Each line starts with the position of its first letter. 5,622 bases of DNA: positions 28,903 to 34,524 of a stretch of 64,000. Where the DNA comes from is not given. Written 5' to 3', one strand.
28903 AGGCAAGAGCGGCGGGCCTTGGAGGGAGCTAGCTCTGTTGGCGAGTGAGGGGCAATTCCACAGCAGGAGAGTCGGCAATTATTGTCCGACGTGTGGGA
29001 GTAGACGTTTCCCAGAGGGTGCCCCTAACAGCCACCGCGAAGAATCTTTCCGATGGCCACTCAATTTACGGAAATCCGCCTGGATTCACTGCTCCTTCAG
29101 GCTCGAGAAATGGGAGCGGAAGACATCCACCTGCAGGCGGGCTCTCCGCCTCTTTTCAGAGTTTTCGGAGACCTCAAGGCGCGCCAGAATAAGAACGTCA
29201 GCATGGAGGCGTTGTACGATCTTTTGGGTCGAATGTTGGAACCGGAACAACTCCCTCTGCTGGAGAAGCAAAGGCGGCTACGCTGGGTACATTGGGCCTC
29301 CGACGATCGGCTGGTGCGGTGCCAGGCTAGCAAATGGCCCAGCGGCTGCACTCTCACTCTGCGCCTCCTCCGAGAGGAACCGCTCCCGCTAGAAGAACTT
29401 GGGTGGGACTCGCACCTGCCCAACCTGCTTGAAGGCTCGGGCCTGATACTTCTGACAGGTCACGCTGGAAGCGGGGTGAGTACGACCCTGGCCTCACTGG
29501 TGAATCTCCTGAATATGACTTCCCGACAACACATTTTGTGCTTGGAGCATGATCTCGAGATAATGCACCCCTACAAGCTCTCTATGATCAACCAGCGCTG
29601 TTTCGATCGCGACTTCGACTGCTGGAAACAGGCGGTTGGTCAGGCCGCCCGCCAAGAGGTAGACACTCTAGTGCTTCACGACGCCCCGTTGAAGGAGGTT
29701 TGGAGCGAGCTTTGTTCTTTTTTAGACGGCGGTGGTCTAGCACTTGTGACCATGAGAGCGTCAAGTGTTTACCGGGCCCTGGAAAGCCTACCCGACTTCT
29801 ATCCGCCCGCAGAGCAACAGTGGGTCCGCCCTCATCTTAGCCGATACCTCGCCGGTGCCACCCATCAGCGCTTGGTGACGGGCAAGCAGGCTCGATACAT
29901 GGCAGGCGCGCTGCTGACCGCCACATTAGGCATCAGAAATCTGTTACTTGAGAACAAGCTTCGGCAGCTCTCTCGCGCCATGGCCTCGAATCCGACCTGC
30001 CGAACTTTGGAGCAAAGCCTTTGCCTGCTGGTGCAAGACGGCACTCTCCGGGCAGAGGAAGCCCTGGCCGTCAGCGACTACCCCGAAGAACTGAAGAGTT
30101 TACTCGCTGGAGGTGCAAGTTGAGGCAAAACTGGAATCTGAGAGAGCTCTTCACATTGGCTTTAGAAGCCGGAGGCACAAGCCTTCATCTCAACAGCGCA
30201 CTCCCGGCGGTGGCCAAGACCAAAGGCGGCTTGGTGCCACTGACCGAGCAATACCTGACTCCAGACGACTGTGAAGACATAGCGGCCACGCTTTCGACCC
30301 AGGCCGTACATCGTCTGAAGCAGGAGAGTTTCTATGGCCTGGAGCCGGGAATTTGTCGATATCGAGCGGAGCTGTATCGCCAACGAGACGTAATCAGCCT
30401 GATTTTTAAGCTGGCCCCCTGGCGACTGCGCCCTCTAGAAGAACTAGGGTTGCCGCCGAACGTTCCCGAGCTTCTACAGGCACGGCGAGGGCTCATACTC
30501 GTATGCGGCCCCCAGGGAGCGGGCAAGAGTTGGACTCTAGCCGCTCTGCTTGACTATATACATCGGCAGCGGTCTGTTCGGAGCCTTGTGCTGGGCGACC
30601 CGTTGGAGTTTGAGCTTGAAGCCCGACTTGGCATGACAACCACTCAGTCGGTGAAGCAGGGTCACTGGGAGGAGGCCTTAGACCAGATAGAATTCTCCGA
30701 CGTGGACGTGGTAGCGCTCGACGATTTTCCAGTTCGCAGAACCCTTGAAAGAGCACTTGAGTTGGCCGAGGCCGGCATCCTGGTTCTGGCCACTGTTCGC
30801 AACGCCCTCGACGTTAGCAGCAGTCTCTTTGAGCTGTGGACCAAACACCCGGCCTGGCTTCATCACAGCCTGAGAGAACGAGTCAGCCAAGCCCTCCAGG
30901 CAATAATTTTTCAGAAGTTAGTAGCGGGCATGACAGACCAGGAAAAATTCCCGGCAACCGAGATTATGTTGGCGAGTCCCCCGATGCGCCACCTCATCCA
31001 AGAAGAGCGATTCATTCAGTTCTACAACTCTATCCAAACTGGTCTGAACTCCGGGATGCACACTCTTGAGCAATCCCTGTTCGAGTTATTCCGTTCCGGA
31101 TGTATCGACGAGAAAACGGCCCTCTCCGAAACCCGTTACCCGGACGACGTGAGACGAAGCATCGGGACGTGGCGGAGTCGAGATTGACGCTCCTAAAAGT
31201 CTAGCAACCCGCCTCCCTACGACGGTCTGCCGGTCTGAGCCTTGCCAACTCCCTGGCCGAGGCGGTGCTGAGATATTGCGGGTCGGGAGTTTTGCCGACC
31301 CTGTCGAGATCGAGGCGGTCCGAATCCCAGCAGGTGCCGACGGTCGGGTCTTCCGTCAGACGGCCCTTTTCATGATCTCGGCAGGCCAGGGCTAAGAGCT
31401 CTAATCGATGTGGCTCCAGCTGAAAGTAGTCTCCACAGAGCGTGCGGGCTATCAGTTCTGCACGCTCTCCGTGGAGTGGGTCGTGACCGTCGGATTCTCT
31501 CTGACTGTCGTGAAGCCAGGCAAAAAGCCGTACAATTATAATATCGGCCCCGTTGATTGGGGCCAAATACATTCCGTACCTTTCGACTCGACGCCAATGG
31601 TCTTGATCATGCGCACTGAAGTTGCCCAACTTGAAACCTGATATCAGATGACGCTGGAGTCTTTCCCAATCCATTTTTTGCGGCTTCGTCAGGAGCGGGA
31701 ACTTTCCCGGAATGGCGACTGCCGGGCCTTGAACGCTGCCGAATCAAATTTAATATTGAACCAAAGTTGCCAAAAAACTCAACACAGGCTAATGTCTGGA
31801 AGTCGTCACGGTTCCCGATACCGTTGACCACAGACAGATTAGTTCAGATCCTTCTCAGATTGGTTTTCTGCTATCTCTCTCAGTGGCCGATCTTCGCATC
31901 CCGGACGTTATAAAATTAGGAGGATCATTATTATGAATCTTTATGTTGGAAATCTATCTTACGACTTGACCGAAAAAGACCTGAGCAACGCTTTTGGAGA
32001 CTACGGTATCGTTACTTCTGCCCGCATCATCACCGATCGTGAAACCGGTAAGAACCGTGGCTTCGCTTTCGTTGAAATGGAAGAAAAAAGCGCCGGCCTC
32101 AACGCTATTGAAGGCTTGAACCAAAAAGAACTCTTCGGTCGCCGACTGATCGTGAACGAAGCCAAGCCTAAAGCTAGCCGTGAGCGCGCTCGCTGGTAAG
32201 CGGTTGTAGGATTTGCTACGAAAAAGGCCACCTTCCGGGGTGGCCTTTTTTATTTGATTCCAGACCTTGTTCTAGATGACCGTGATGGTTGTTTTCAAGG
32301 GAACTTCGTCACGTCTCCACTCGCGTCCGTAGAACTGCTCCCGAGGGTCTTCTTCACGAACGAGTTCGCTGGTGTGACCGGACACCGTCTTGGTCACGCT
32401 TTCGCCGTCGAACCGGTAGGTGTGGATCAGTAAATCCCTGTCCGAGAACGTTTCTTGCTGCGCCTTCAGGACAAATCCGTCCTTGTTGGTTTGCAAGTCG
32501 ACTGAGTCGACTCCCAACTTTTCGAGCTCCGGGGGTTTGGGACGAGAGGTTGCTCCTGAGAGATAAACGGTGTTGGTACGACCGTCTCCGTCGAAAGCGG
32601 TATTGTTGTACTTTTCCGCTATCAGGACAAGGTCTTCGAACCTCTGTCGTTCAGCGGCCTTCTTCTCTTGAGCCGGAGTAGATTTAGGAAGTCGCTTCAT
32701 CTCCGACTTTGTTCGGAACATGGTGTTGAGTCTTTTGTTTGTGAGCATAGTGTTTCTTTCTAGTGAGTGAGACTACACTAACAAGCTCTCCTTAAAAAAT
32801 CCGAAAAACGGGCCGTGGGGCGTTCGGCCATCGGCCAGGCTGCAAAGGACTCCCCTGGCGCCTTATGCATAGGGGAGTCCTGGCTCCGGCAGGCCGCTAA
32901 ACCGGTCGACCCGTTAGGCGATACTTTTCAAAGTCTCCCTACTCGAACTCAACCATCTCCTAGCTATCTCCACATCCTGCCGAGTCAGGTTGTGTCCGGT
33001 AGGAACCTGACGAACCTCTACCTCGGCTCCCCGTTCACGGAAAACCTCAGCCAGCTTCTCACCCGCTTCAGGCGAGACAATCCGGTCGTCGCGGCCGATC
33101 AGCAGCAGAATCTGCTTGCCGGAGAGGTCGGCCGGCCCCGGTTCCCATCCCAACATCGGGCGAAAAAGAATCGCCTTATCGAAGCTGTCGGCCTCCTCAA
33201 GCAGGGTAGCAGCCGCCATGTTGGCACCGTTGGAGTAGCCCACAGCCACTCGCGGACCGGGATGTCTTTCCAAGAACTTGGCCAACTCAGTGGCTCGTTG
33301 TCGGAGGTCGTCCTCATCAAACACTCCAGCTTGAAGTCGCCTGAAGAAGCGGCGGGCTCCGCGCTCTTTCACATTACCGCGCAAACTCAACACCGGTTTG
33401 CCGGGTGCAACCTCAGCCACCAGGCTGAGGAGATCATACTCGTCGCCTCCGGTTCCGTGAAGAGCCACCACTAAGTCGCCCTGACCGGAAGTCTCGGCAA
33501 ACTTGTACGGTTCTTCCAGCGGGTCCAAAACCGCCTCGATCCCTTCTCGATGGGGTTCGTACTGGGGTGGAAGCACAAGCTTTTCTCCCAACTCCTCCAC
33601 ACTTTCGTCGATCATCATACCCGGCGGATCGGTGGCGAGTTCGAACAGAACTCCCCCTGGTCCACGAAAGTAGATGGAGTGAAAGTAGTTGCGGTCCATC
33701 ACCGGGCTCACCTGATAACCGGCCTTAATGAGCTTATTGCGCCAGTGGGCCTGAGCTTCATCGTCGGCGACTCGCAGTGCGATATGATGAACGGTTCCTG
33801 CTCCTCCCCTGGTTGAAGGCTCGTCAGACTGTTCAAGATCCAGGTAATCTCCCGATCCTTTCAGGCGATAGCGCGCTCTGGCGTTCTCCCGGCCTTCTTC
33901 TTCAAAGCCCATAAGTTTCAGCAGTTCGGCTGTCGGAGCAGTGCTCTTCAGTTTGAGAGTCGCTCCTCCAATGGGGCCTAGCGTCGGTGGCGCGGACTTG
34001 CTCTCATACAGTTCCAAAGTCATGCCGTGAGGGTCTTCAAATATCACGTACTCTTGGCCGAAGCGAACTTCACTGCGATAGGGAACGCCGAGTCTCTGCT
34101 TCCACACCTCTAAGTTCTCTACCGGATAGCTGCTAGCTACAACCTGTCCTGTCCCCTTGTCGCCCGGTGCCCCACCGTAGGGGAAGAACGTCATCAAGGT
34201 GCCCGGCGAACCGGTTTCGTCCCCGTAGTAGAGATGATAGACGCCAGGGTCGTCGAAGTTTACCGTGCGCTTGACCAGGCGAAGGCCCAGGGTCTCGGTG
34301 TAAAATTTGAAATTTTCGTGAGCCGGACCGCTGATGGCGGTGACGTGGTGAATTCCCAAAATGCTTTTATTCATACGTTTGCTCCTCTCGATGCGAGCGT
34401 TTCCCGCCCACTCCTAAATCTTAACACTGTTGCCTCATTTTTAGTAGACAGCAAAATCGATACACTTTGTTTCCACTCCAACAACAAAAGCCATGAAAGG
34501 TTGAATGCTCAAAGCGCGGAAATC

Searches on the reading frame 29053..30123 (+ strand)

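Call 22: search_protein_families(library=pfam, proteins=[window:29053-30123:+], max_evalue=0.001)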
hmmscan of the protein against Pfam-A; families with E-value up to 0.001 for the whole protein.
window:29053-30123:+ (356 aa): 1 family
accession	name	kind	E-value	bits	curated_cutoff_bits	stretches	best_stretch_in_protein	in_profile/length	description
PF00437.27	T2SSE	-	4.1e-08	32.7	24.9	1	11-276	13-279/370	Type II/IV secretion system protein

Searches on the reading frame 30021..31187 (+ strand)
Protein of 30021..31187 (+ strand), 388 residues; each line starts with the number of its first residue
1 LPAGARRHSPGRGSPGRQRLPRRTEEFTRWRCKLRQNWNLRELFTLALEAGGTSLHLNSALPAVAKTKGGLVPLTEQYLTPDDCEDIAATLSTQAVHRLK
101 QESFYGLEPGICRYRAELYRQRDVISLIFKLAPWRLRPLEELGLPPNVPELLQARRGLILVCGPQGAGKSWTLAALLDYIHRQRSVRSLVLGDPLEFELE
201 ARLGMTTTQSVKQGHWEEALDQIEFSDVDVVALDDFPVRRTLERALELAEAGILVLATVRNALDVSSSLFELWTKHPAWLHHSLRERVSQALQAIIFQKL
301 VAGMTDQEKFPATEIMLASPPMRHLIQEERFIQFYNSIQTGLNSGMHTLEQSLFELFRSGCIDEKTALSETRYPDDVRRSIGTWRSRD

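Call 22: search_protein_families(library=pfam, proteins=[window:30021-31187:+], max_evalue=0.001)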
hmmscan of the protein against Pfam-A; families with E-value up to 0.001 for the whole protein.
window:30021-31187:+ (388 aa): 2 families
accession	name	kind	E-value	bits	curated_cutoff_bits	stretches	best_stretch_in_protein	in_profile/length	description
PF00437.27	T2SSE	-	1.7e-11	43.8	24.9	1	148-309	134-286/370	Type II/IV secretion system protein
PF13401.12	AAA_22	-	0.00057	20.6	27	0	155-183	4-32/130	AAA domain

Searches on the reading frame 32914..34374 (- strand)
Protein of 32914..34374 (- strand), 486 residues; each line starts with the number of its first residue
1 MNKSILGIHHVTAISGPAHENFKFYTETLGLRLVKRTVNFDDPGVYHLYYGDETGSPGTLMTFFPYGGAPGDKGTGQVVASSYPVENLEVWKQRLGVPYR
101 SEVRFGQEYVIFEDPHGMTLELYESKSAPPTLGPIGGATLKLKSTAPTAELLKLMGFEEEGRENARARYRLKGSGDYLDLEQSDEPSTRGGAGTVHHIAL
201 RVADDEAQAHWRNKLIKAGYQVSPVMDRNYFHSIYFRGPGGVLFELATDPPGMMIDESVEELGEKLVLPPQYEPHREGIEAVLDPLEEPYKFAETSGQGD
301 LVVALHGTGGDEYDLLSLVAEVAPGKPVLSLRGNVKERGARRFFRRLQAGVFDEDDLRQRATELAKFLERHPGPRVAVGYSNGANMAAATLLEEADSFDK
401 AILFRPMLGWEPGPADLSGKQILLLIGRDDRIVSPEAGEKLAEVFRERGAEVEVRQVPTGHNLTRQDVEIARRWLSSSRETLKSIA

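Call 22: search_protein_families(library=pfam, proteins=[window:32914-34374:-], max_evalue=0.001)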
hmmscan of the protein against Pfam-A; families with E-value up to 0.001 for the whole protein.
window:32914-34374:- (486 aa): 2 families
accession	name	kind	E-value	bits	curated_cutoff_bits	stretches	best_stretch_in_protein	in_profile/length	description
PF00903.31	Glyoxalase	-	2.3e-15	57.5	20.6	2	156-246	24-121/121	Glyoxalase/Bleomycin resistance protein/Dioxygenase superfamily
PF12146.15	Hydrolase_4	-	8.6e-07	28.9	27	1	337-412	45-115/239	Serine aminopeptidase, S33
